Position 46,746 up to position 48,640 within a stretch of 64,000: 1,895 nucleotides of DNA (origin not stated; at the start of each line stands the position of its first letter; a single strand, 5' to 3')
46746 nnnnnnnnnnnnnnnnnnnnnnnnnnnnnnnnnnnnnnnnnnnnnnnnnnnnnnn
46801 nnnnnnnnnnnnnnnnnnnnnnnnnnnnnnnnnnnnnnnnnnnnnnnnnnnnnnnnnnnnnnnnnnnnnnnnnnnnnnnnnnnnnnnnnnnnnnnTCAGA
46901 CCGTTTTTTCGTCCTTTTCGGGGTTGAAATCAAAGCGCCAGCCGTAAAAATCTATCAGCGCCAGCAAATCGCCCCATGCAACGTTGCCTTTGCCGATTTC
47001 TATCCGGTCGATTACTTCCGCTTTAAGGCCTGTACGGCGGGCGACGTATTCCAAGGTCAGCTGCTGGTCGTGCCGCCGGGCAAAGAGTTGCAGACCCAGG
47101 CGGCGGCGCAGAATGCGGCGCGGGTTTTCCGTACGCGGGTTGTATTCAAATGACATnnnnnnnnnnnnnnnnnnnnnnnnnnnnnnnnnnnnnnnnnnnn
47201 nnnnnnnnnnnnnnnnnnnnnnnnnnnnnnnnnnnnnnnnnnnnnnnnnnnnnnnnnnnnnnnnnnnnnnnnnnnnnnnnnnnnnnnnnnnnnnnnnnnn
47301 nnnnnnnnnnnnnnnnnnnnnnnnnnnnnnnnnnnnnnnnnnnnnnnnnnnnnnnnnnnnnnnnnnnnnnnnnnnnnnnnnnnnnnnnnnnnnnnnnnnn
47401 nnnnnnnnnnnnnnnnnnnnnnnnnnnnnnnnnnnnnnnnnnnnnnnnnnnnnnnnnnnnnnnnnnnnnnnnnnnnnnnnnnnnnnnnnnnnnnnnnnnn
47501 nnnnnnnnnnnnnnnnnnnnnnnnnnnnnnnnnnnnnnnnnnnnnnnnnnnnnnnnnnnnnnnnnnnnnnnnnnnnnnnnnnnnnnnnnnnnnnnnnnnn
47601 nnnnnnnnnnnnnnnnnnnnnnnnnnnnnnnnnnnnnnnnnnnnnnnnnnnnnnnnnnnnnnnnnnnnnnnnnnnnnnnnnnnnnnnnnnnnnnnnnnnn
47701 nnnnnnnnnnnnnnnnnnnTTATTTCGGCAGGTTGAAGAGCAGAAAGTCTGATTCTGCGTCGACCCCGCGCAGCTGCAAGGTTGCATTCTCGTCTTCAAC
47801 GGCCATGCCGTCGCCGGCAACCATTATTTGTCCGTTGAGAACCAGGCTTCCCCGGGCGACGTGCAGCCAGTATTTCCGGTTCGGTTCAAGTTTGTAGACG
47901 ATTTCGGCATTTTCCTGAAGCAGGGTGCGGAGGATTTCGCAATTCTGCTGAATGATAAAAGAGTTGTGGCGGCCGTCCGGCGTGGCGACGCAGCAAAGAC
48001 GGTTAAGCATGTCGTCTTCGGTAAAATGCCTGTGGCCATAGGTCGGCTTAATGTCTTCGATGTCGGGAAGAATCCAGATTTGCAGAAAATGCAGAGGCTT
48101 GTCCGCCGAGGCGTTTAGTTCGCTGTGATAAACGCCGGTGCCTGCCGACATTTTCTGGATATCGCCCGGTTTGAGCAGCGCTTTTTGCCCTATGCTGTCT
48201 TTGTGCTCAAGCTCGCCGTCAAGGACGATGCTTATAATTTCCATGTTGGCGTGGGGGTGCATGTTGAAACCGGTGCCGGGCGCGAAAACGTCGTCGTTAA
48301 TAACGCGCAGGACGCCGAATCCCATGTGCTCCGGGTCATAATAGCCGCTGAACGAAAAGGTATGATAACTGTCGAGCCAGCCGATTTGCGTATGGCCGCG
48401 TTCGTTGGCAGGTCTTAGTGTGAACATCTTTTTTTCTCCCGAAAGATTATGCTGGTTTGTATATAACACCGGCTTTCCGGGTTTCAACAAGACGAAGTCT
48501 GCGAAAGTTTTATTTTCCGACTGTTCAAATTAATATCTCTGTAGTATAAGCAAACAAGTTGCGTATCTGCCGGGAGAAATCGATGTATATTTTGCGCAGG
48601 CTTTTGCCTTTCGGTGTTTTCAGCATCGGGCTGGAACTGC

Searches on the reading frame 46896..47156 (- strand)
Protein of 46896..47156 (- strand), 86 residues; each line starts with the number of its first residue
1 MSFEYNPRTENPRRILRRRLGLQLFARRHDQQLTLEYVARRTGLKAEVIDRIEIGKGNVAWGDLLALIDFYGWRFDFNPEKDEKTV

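Call 8: search_protein_families(library=pfam, proteins=[window:46896-47156:-], max_evalue=0.01)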
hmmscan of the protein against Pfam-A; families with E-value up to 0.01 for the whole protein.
window:46896-47156:- (86 aa): 3 families
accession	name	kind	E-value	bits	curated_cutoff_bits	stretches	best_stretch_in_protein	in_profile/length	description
PF13560.12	HTH_31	-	2.8e-08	34.4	27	1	19-72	1-55/64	Helix-turn-helix domain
PF13413.12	HTH_25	-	0.00088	19.5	24.6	1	24-54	2-32/62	Helix-turn-helix domain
PF01381.28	HTH_3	-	0.0045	17.4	23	1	30-72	7-49/55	Helix-turn-helix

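Call 11: find_homologous_proteins(query=window:46896-47156:-, max_evalue=0.001)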
Query window:46896-47156:- (86 aa): 9 proteins with E <= 0.001 among 18 candidates.
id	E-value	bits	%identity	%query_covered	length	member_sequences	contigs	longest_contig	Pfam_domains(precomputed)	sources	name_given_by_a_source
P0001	6.0e-51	188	98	100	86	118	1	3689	PF13560.13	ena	-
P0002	1.8e-50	186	99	100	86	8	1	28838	PF13560.13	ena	-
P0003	5.1e-50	185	98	100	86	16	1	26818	PF13560.13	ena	-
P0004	3.6e-44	166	89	98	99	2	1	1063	PF03471.23,PF13560.13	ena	-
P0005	2.9e-35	138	99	78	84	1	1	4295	PF13560.13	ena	-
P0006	6.7e-29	117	72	100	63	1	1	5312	-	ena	-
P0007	1.2e-26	110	98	62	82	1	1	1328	-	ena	-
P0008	8.4e-26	108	93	63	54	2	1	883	-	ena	-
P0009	2.2e-25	106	70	88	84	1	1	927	-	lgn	-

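Call 13: find_encoding_contigs(protein=P0009, flank=5000)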
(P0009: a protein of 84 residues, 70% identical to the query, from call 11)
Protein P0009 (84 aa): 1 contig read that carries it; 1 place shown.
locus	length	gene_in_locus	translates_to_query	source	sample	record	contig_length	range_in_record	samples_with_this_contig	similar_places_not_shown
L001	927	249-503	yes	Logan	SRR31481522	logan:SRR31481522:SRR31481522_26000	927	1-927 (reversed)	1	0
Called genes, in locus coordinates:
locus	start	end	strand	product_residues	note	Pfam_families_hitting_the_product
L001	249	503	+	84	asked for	-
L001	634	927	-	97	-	?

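Call 14: find_encoding_contigs(protein=P0006, flank=5000)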
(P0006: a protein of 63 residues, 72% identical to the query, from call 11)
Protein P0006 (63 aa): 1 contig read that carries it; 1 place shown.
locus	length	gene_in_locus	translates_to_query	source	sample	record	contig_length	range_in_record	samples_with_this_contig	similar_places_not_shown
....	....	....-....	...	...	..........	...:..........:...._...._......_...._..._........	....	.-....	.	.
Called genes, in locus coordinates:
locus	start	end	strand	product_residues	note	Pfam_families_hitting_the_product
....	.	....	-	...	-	?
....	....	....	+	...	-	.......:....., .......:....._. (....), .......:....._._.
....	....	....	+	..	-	-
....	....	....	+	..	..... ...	-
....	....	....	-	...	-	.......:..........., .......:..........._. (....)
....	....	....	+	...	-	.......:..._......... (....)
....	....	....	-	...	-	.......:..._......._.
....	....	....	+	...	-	?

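Call 15: find_encoding_contigs(protein=P0003, flank=5000)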
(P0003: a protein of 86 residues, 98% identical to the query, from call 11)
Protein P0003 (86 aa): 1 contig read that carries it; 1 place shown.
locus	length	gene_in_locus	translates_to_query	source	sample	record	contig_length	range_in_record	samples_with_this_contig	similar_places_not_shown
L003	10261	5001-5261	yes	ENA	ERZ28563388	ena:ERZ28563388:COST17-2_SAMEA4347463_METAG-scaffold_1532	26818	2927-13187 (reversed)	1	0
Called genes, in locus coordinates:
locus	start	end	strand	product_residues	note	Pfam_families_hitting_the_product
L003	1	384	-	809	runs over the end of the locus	PF03030:H_PPase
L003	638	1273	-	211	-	-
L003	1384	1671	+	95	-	-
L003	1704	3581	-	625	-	PF00884:Sulfatase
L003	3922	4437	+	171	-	PF02678:Pirin, PF17954:Pirin_C_2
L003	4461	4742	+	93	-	-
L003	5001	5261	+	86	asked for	PF13560:HTH_31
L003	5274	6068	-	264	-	PF00149:Metallophos, PF12850:Metallophos_2 (weak)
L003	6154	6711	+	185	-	PF06821:Ser_hydrolase (weak)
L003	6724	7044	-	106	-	PF01035:DNA_binding_1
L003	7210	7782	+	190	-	-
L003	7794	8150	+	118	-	-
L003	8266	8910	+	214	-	PF12802:MarR_2 (faint), PF12840:HTH_20 (weak), PF25212:HVO_A0114 (faint), PF01022:HTH_5 (weak), PF01047:MarR (faint), PF01978:TrmB (faint), PF13412:HTH_24 (faint)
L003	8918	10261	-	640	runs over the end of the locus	PF00999:Na_H_Exchanger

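Call 39: search_protein_families(library=ncbifam, proteins=[window:46896-47156:-], max_evalue=0.1)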
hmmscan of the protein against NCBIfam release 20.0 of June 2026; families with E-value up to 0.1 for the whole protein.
window:46896-47156:- (86 aa): 5 families
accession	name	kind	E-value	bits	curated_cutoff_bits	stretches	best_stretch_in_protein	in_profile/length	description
TIGR03070.1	couple_hipB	subfamily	1.5e-05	24.8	71.65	1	19-73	2-56/58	type II toxin-antitoxin system Y4mF family antitoxin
NF006015.0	PRK08154.1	subfamily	0.016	14.4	204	1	10-60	21-71/314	anaerobic benzoate catabolism transcriptional regulator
NF058600.1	TransRegSco1979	equivalog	0.033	13.3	350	1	15-73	4-62/280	Sco1979 family transcriptional regulator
NF050110.1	TransRegBldD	equivalog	0.068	12.9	250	1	18-72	7-63/162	transcriptional regulator BldD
TIGR03968.1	mycofact_TetR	equivalog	0.096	12.3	224.9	1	18-64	15-61/190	mycofactocin system transcriptional regulator MftR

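Call 40: search_protein_families(library=padloc, proteins=[window:46896-47156:-], max_evalue=0.1)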
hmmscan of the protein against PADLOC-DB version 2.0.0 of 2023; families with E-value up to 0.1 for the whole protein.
window:46896-47156:- (86 aa): 0 families

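Call 41: search_solved_structures(query=window:46896-47156:-, max_evalue=1)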
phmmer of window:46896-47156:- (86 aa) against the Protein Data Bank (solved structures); distinct sequences matched with E-value up to 1: 4.
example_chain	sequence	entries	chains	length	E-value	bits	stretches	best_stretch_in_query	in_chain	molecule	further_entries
7ab4_A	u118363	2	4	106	0.34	14.6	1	7-73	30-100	Predicted transcriptional regulator, XRE family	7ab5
7ab3_A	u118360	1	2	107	0.34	14.5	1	7-73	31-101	Predicted transcriptional regulator, XRE family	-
8x0a_A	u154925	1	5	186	0.4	14.3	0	20-65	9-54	Putative mycofactocin biosynthesis transcriptional regulator MftR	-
3f51_A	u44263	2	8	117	0.94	13.1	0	7-66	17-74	Clp gene regulator (ClgR)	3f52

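Call 51: find_homologous_proteins(query=A4, max_evalue=0.001)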
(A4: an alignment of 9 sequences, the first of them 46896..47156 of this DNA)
Query A4 (9 sequences) (86 aa, profile of the alignment): 144 proteins with E <= 0.001 among 638 candidates; the best 120 are listed.
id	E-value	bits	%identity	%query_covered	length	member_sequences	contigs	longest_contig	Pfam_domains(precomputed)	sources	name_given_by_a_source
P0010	1.3e-26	110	-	-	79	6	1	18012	-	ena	-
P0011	2.5e-26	109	31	56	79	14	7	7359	-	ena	-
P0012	2.5e-26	109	-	-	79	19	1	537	-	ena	-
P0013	1.5e-25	107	-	-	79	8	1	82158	-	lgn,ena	-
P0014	2.0e-25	106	37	44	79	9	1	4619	-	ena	-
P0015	3.0e-25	106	-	-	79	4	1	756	-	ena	-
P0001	3.5e-24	102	98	100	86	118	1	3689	PF13560.13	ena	-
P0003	4.2e-24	102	98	100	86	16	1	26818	PF13560.13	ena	-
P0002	6.0e-24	102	99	100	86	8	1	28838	PF13560.13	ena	-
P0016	9.6e-24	101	33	42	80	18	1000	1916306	-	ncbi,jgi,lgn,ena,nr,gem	ncbi:MAG: hypothetical protein KH126_01670 [Azospirillum sp.]|jgi:glutaredoxin|nr:hypothetical prote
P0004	1.8e-23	100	89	98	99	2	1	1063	PF03471.23,PF13560.13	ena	-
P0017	3.3e-23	99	33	42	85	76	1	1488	-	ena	-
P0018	5.0e-23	99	33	42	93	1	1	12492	-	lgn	-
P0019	7.0e-23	98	33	42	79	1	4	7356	-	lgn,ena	-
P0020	3.6e-22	96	-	-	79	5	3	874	-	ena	-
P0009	2.9e-12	64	70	88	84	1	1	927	-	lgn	-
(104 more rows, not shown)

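Call 60: find_encoding_contigs(protein=P0016, flank=10000, max_places=4)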
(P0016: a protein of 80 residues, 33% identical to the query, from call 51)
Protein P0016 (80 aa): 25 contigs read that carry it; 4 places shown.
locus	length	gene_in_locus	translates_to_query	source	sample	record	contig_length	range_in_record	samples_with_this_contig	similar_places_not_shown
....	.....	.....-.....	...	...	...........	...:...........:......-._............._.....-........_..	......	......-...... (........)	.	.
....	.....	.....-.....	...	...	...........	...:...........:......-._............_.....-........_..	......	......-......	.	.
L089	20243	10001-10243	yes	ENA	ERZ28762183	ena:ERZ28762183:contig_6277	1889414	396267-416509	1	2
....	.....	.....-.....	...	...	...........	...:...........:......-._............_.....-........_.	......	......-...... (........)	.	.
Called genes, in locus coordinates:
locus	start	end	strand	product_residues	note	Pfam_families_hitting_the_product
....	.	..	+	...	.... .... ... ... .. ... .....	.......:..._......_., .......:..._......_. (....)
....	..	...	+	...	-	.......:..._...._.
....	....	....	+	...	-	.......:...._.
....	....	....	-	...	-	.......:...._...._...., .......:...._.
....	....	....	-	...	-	-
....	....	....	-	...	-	-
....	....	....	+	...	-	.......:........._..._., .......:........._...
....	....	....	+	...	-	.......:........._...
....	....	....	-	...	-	-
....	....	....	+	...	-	-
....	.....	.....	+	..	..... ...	-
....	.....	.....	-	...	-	-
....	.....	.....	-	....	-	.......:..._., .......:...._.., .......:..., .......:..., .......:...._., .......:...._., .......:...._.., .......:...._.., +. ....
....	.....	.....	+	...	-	-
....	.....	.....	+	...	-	-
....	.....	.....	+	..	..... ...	-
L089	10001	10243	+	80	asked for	-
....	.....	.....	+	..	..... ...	-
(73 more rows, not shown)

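Call 87: predict_structure(alignment_id=A5)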
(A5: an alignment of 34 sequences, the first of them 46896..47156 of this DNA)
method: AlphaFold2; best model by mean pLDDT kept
length: 86 residues; sequences in the alignment: 34
mean_pLDDT: 77.8   pTM: 0.65
mean pLDDT of the five models: 77.8, 77.5, 75.9, 75.3, 73.0
residues with pLDDT >= 90: 30; 70-90: 33; 50-70: 14; < 50: 9
segments of 3 or more residues with pLDDT < 50: 1-4, 82-86
pLDDT, mean of each block of 10 residues (from residue 1): 52 81 90 94 93 82 89 63 44
secondary structure, 60 per line:
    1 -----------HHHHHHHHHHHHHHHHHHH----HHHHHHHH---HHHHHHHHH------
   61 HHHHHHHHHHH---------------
elements in order: H12-30 H35-42 H46-54 H61-71

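Call 89: fold_search(model_id=the predicted structure, library=pdb)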
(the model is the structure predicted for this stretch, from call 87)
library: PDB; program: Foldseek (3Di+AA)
matches with E <= 10: 533; with E <= 0.001: 0
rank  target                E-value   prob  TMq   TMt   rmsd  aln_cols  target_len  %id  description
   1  4pu7_B                4.4e-03  1.00  0.64  0.84   1.6        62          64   24  Shewanella oneidensis Toxin Antitoxin System Antitoxin Protein HipB Resolution 1.85 (released 2014-08-06)
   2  4pu7_A                6.6e-03  1.00  0.64  0.76   1.6        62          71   24  Shewanella oneidensis Toxin Antitoxin System Antitoxin Protein HipB Resolution 1.85 (released 2014-08-06)
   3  4pu4_D                7.9e-03  1.00  0.64  0.70   5.0        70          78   24  Shewanella oneidensis MR-1 Toxin Antitoxin System HipA, HipB and its operator DNA complex (space group P21) (released 2014-08-06)
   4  9u9g_B                9.4e-03  1.00  0.64  0.71   5.9        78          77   19  Crystal structure of antitoxin HipB from Pseudomonas fluorescens 2P24 (released 2026-04-01)
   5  8dtq_B                1.1e-02  1.00  0.66  0.68   3.7        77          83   28  Crystal Structure of Staphylococcus aureus pSK41 Cop (released 2023-08-02)
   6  8ezt_C                1.1e-02  1.00  0.61  0.73   2.5        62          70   26  Crystal structure of HipB(Lp) from Legionella pneumophila (released 2023-09-27)
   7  9u9g_C                1.1e-02  1.00  0.64  0.64   6.3        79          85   23  Crystal structure of antitoxin HipB from Pseudomonas fluorescens 2P24 (released 2026-04-01)
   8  4ghj_A                1.3e-02  1.00  0.60  0.69   2.3        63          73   22  1.75 Angstrom Crystal Structure of Transcriptional Regulator ftom Vibrio vulnificus. (released 2012-08-15)
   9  8ezt_A                1.3e-02  1.00  0.61  0.74   2.5        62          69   26  Crystal structure of HipB(Lp) from Legionella pneumophila (released 2023-09-27)
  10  8ezt_B                1.5e-02  1.00  0.61  0.72   2.5        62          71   26  Crystal structure of HipB(Lp) from Legionella pneumophila (released 2023-09-27)
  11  9u9g_A                1.5e-02  1.00  0.64  0.70   6.2        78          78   23  Crystal structure of antitoxin HipB from Pseudomonas fluorescens 2P24 (released 2026-04-01)
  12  8dtq_A                1.5e-02  1.00  0.65  0.65   3.8        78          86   28  Crystal Structure of Staphylococcus aureus pSK41 Cop (released 2023-08-02)
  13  4pu3_C                1.7e-02  1.00  0.65  0.78   1.6        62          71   24  Shewanella oneidensis MR-1 Toxin Antitoxin System HipA, HipB and its operator DNA complex (space group P212121) (released 2014-08-06)
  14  3f51_E                1.7e-02  1.00  0.59  0.54   1.6        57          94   26  Crystal Structure of the clp gene regulator ClgR from Corynebacterium glutamicum (released 2008-11-18)
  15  1y7y_A                1.7e-02  1.00  0.61  0.73   2.1        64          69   22  High-resolution crystal structure of the restriction-modification controller protein C.AhdI from Aeromonas hydrophila (released 2005-02-22)
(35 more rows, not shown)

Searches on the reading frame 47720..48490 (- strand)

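Call 8: search_protein_families(library=pfam, proteins=[window:47720-48490:-], max_evalue=0.01)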
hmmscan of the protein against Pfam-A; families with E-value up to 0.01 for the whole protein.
window:47720-48490:- (256 aa): 3 families
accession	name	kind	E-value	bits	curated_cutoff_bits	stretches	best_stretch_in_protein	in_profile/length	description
PF02678.22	Pirin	-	6e-34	116.7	26.1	1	29-140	6-108/108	Pirin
PF17954.7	Pirin_C_2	-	3.7e-21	75.6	22.9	1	168-254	2-86/86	Quercetinase C-terminal cupin domain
PF07883.17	Cupin_2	-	2.6e-06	27.5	27.2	1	69-138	5-69/70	Cupin domain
